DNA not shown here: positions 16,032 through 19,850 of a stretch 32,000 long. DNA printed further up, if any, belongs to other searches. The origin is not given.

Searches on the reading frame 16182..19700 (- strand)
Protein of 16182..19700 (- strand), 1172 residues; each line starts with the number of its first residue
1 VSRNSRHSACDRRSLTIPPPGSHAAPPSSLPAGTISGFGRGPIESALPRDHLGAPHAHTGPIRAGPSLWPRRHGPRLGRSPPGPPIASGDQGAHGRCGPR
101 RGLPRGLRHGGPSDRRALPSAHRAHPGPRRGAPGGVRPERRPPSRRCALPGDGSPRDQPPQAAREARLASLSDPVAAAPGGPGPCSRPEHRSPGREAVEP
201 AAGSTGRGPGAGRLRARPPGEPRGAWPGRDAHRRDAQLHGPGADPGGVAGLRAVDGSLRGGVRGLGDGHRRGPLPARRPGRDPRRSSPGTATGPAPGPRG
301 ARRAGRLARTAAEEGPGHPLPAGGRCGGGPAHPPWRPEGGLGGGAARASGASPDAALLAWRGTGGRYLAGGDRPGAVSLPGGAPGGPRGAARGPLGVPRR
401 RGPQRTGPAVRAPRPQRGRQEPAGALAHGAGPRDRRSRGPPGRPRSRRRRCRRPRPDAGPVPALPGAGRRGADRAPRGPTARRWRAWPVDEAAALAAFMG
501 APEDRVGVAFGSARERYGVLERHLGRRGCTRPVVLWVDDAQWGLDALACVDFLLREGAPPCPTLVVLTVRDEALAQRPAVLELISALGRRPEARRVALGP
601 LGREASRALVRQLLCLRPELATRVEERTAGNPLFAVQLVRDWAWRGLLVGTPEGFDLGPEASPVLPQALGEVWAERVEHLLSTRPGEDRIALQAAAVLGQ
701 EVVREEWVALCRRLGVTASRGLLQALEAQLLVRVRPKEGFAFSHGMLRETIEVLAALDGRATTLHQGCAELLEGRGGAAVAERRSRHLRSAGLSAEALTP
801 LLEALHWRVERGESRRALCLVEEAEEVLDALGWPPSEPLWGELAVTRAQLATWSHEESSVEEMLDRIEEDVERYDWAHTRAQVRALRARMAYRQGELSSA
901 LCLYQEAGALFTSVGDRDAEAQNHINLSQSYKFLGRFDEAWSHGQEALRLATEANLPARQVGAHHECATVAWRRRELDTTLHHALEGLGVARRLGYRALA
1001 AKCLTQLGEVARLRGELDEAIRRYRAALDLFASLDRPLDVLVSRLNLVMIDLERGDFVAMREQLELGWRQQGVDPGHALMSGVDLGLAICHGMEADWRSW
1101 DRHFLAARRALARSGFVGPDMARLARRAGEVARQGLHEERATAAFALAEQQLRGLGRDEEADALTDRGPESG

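Call 9: search_protein_families(library=pfam, proteins=[window:16182-19700:-], max_evalue=0.001)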
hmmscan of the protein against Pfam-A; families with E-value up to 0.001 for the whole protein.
window:16182-19700:- (1172 aa): 3 families
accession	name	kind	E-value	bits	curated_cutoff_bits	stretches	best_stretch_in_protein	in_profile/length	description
PF17874.7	TPR_MalT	-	9e-10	38.8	45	1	841-1064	1-225/336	MalT-like TPR region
PF13424.12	TPR_12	-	5.1e-08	33.4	30.1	2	886-952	8-76/77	Tetratricopeptide repeat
PF07719.23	TPR_2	-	6.8e-05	23.1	27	0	1001-1030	1-30/34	Tetratricopeptide repeat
